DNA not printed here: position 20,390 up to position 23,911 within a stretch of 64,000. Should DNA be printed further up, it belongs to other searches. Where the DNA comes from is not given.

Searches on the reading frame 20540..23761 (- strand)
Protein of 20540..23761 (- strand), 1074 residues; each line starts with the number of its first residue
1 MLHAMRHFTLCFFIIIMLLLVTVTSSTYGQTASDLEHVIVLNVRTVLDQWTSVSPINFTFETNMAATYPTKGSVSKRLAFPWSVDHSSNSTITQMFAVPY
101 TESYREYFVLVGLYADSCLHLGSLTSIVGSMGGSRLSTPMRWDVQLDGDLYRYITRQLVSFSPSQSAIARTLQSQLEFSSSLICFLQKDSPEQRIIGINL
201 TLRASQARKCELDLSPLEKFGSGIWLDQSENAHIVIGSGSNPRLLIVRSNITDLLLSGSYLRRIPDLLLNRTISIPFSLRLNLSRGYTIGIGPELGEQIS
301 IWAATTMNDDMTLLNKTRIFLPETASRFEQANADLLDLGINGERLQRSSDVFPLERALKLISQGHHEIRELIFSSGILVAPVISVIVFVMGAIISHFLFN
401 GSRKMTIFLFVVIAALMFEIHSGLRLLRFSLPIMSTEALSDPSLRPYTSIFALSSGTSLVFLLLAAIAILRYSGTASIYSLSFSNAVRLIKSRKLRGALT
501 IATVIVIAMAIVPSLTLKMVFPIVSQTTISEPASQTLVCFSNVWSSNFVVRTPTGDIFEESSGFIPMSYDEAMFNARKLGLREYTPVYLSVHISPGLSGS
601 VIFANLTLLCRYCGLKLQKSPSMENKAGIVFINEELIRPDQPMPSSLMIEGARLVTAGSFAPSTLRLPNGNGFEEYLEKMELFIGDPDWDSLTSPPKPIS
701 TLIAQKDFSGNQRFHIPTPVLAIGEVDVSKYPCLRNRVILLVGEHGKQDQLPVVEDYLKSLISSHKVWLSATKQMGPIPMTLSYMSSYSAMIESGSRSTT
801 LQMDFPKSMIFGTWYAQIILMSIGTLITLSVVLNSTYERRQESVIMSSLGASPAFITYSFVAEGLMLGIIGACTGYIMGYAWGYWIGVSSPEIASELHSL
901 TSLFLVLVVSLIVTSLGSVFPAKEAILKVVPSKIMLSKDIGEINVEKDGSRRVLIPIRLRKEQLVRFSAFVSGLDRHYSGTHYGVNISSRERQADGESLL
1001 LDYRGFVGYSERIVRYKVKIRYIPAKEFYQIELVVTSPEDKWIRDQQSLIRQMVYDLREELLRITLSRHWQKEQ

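Call 6: search_protein_families(library=pfam, proteins=[window:20540-23761:-], max_evalue=0.01)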
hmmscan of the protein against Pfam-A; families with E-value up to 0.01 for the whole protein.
window:20540-23761:- (1074 aa): 1 family
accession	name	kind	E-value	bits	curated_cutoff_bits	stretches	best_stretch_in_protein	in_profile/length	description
PF02687.27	FtsX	-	8.8e-12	45.6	25.5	1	818-925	5-115/120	FtsX-like permease C-terminal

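Call 11: find_homologous_proteins(query=window:20540-23761:-)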
Query window:20540-23761:- (1074 aa): 6 proteins with E <= 0.001 among 8000 candidates.
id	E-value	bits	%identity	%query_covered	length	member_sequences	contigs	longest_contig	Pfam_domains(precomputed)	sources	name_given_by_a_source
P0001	0.0e+0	2362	100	100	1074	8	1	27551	PF02687.28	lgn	-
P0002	0.0e+0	1884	80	99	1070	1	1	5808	PF02687.28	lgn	-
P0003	3.9e-254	864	44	99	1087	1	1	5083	PF02687.28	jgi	jgi:hypothetical protein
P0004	2.1e-249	848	43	99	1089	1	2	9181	PF02687.28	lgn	-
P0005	6.1e-237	807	43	96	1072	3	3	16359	PF02687.28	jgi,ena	jgi:hypothetical protein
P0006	4.6e-5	39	23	58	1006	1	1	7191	PF02687.28,PF12704.15,PF13620.13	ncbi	-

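Call 13: find_encoding_contigs(protein=P0005, flank=10000, max_places=4)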
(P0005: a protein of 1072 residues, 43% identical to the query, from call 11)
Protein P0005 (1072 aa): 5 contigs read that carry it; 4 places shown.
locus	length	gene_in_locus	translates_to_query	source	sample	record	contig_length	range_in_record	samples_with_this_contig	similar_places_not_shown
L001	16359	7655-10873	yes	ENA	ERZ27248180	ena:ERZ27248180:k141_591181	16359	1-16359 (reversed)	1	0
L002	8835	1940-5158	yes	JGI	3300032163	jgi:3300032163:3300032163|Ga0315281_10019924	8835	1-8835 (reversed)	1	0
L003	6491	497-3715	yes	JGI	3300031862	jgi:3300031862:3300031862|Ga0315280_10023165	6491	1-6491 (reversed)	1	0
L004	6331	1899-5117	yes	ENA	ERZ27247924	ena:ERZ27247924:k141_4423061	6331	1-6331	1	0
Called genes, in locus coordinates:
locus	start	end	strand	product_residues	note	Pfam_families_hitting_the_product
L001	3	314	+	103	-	?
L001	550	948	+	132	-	PF07883:Cupin_2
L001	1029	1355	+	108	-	PF00355:Rieske, PF13806:Rieske_2 (weak)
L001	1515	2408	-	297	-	PF01040:UbiA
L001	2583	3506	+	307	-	PF01040:UbiA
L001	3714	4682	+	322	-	PF00005:ABC_tran, PF13304:AAA_21 (faint)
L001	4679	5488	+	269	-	PF01061:ABC2_membrane, PF12698:ABC2_membrane_3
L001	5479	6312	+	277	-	PF01061:ABC2_membrane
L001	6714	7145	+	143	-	-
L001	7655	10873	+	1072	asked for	PF02687:FtsX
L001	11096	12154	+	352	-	PF01208:URO-D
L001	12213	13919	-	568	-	PF13810:DUF4185, PF00041:fn3, PF16656:Pur_ac_phosph_N (weak)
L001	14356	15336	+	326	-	PF00005:ABC_tran, PF13304:AAA_21 (faint), PF13732:DrrA1-3_C (weak)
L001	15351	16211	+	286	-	PF01061:ABC2_membrane (weak)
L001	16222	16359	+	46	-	?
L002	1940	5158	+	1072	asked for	PF02687:FtsX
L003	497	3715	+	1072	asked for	PF02687:FtsX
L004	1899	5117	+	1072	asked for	PF02687:FtsX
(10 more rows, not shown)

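Call 15: find_encoding_contigs(protein=P0001, flank=10000, max_places=4)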
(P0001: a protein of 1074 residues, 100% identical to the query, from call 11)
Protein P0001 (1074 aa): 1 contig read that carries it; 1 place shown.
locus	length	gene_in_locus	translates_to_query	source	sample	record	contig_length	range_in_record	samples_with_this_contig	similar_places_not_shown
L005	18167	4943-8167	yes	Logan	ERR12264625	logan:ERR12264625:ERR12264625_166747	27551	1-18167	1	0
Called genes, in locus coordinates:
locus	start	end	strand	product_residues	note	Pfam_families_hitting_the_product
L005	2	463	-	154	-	?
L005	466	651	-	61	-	-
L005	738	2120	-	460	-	PF01663:Phosphodiest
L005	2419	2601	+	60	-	-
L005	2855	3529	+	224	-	-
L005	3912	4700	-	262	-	PF00005:ABC_tran, PF13304:AAA_21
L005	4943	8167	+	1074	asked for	PF02687:FtsX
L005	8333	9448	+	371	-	PF01208:URO-D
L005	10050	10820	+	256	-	PF02353:CMAS, PF01209:Ubie_methyltran, PF05175:MTS, PF13489:Methyltransf_23, PF13847:Methyltransf_31, PF08241:Methyltransf_11, PF08242:Methyltransf_12, PF13649:Methyltransf_25, +1 more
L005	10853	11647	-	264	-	PF02585:PIG-L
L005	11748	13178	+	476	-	PF00557:Peptidase_M24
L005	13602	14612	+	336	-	-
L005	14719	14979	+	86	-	-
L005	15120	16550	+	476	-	PF02310:B12-binding, PF04055:Radical_SAM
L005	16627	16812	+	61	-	-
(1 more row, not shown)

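Call 16: find_encoding_contigs(protein=P0004, flank=10000, max_places=4)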
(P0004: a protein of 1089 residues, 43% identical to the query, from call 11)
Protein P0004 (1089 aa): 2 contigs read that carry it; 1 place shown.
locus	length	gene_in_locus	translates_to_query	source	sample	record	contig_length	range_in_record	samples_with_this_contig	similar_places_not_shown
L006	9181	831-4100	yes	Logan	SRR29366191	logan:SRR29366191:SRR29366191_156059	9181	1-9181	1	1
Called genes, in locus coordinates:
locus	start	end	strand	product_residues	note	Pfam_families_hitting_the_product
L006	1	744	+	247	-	?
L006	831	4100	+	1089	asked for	PF02687:FtsX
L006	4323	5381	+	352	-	PF01208:URO-D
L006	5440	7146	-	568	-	PF13810:DUF4185, PF00041:fn3, PF16656:Pur_ac_phosph_N (weak)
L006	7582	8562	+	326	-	PF00005:ABC_tran, PF13304:AAA_21 (faint), PF13732:DrrA1-3_C (weak)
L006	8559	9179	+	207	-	?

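Call 21: search_solved_structures(query=A1, max_evalue=1, show_alignments=2)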
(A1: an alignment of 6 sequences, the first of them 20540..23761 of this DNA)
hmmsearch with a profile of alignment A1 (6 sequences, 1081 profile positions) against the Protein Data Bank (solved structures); distinct sequences matched with E-value up to 1: 7.
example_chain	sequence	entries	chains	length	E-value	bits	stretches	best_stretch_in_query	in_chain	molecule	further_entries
9o9x_C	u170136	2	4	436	2.4e-05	25.4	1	825-933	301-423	ABC transporter permease YtrF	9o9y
9w37_A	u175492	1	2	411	0.00012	23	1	831-894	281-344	LolF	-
9w35_A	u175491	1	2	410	0.00013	23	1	831-894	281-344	LolF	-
9w2w_A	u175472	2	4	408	0.00013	23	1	831-894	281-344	LolF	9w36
5gko_A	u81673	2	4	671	0.002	19.1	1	817-933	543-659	Macrolide export ATP-binding/permease protein MacB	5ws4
7mdx_A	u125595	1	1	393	0.3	11.8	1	843-893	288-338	Lipoprotein-releasing system transmembrane protein LolC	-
7arh_C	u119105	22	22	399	0.37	11.5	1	843-893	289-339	Lipoprotein-releasing ABC transporter permease subunit LolC | Lipo-releasing system transmembrane protein lolC | Lipoprotein-releasing system transmembrane prot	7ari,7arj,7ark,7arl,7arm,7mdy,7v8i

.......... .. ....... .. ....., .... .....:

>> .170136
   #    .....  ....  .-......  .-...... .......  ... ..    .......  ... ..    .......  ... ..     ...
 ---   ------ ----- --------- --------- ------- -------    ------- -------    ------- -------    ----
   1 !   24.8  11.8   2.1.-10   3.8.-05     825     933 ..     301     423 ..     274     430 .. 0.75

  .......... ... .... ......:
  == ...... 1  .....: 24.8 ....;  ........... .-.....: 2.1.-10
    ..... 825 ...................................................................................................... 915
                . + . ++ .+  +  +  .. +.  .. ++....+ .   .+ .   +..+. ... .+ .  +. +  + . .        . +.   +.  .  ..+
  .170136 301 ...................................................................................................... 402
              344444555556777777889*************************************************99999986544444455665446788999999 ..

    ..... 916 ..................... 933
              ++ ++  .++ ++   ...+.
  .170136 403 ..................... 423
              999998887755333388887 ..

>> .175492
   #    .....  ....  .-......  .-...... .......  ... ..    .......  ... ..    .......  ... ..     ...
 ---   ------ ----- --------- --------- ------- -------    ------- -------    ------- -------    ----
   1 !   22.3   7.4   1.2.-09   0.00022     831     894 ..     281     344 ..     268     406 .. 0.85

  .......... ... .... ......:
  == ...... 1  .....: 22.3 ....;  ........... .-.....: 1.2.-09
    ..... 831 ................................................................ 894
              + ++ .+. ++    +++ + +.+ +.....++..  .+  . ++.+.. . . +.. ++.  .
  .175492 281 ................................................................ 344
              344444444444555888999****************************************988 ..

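Call 22: search_protein_families(library=ncbifam, proteins=[window:20540-23761:-], max_evalue=0.01)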
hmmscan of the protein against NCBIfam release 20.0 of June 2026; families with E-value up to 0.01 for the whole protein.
window:20540-23761:- (1074 aa): 7 families
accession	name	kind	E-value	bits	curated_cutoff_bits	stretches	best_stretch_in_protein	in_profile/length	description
NF038347.1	FtsX_Gpos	exception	8.9e-08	31.8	225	1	815-903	173-267/296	permease-like cell division protein FtsX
NF038346.1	FtsX_actino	exception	4.4e-06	26.3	250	1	813-922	183-295/308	permease-like cell division protein FtsX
TIGR00439.2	FtsX_Gneg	equivalog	1.3e-05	24.6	255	1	818-919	174-284/292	permease-like cell division protein FtsX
TIGR03434.1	ADOP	subfamily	5.1e-05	21.6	622.3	1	832-925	293-390/803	ADOP family duplicated permease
TIGR02212.1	lolCE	equivalog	0.00038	19.5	362.45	1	818-880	276-336/411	lipoprotein-releasing ABC transporter permease subunit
TIGR02213.1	lolE_release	exception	0.00073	18.5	540.35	1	818-879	274-335/411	lipoprotein-releasing ABC transporter permease subunit LolE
NF008357.0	PRK11146.1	exception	0.00078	18.4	439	1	817-880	276-339/414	lipoprotein-releasing ABC transporter permease subunit LolE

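Call 24: find_homologous_proteins(query=A1, max_evalue=0.01)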
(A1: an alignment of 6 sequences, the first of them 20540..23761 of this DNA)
Query A1 (6 sequences) (1074 aa, profile of the alignment): 7 proteins with E <= 0.01 among 8000 candidates.
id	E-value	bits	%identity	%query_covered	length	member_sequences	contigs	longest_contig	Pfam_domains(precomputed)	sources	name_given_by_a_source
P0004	0.0e+0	1852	43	99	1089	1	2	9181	PF02687.28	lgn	-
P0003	0.0e+0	1842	44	99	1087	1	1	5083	PF02687.28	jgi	jgi:hypothetical protein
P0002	0.0e+0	1834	80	99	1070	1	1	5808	PF02687.28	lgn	-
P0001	0.0e+0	1832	100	100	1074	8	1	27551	PF02687.28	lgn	-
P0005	0.0e+0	1798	43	96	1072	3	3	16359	PF02687.28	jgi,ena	jgi:hypothetical protein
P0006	5.2e-6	43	23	58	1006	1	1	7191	PF02687.28,PF12704.15,PF13620.13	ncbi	-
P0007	6.1e-3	32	22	10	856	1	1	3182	PF02687.28,PF12704.15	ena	-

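Call 26: search_protein_representatives(alignment_id=A1)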
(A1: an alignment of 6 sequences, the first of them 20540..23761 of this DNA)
Query: 6 sequences, 1081 profile positions. Proteins with E-value up to 0.001 (for the whole library): 1123; up to 1e-10: 70; up to 1e-30: 14. The best 150 are listed.
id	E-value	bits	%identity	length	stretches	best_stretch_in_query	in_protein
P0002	0.0e+00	1834.0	-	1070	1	5-1080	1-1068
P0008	0.0e+00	1462.8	-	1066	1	34-1080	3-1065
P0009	0.0e+00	1327.5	-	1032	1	13-1076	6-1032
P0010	0.0e+00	1118.6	-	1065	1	30-1079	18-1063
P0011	0.0e+00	1035.4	-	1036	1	8-1079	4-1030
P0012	1.9e-270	916.5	-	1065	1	39-1076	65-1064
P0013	6.5e-233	792.2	-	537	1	535-1079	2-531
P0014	8.0e-204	695.9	-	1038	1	33-1080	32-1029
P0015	2.7e-154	531.9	-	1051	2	763-1073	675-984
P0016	5.7e-74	265.9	-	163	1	919-1079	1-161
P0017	1.7e-34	135.2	-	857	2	799-966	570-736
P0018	3.1e-33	131.0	-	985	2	783-1072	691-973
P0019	1.6e-32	128.7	-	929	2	826-1072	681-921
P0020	3.9e-31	124.1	-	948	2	777-1072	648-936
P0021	1.5e-29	118.8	-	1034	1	791-1068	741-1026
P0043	1.8e-20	88.8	-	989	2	790-1074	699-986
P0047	1.1e-17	79.5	-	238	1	841-1074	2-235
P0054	9.0e-14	66.6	-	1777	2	784-1044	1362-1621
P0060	1.5e-12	62.5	-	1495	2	814-940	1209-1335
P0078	1.8e-10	55.7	-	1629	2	819-934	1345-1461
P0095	9.7e-10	53.2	-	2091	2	826-1011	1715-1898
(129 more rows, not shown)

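Call 31: search_protein_families(library=pfam, alignment_id=A2, max_evalue=0.001)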
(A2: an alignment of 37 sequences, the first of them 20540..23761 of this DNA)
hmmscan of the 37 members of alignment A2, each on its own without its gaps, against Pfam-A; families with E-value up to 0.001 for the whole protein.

A. member 1, window:20540-23761:- (1074 aa): 1 family
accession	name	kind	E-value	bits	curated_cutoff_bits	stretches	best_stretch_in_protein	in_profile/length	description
PF02687.27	FtsX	-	8.8e-12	45.6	25.5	1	818-925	5-115/120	FtsX-like permease C-terminal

B. families by the number of members that match (of 37 scanned): 2 families
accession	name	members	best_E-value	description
PF02687.27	FtsX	37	3.2e-17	FtsX-like permease C-terminal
PF12704.14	MacB_PCD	2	3.3e-06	MacB-like periplasmic core domain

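Call 32: find_related_loci(query=A1, collection=genome_contigs, flank=10000)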
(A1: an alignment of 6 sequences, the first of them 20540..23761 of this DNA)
Query A1 (1074 aa) in genome_contigs; peptide patterns used: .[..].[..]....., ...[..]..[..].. (x = any residue, [..] = any of these).
17 stretches matched a pattern; 1 encode a relative of the query (tblastn E <= 1e-3); 1 distinct loci.
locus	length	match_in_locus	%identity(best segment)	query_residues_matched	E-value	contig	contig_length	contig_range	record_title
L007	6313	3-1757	49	501-1070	2e-175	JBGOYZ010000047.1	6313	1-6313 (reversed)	MAG: Thermoproteota archaeon isolate OBJ_0618_130150_30 k141_6058499_length_6313_cov_12.0016, whole genome shotgun seque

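Call 34: find_related_loci(query=A1, collection=metagenome_contigs, flank=10000)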
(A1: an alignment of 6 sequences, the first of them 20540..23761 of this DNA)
Query A1 (1074 aa) in metagenome_contigs; peptide patterns used: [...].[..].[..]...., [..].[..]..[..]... (x = any residue, [..] = any of these).
173 stretches matched a pattern; 6 encode a relative of the query (tblastn E <= 1e-3); 5 distinct loci.
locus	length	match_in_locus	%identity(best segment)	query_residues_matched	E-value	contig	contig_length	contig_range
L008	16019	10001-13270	43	6-1073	0e+0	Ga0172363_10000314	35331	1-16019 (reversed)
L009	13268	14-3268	43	10-1073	0e+0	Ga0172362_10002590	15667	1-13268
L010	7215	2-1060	98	722-1074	0e+0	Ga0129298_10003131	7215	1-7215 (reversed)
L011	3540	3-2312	35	283-1066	2e-127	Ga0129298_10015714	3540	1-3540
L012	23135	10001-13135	43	37-1070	0e+0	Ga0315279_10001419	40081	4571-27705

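Call 36: find_homologous_proteins(query=A2, max_evalue=0.00001)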
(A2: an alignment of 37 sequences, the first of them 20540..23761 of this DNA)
Query A2 (37 sequences) (1074 aa, profile of the alignment): 9 proteins with E <= 0.00001 among 8000 candidates.
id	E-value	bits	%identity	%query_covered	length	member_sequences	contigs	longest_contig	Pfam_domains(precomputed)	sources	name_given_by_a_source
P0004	0.0e+0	1056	43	99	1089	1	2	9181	PF02687.28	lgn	-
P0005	0.0e+0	1013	43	96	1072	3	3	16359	PF02687.28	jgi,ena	jgi:hypothetical protein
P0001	6.0e-285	966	100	100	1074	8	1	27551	PF02687.28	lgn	-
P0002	2.3e-283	961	80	99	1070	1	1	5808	PF02687.28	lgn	-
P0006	6.5e-35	139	23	58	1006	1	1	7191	PF02687.28,PF12704.15,PF13620.13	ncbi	-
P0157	1.9e-29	120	29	11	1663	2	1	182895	PF02687.28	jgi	-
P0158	4.8e-12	63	23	19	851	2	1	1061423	PF02687.28,PF12704.15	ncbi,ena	-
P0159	1.2e-10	58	46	4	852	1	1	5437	PF02687.28,PF12704.15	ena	-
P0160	3.9e-6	43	25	12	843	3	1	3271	PF02687.28,PF12704.15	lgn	-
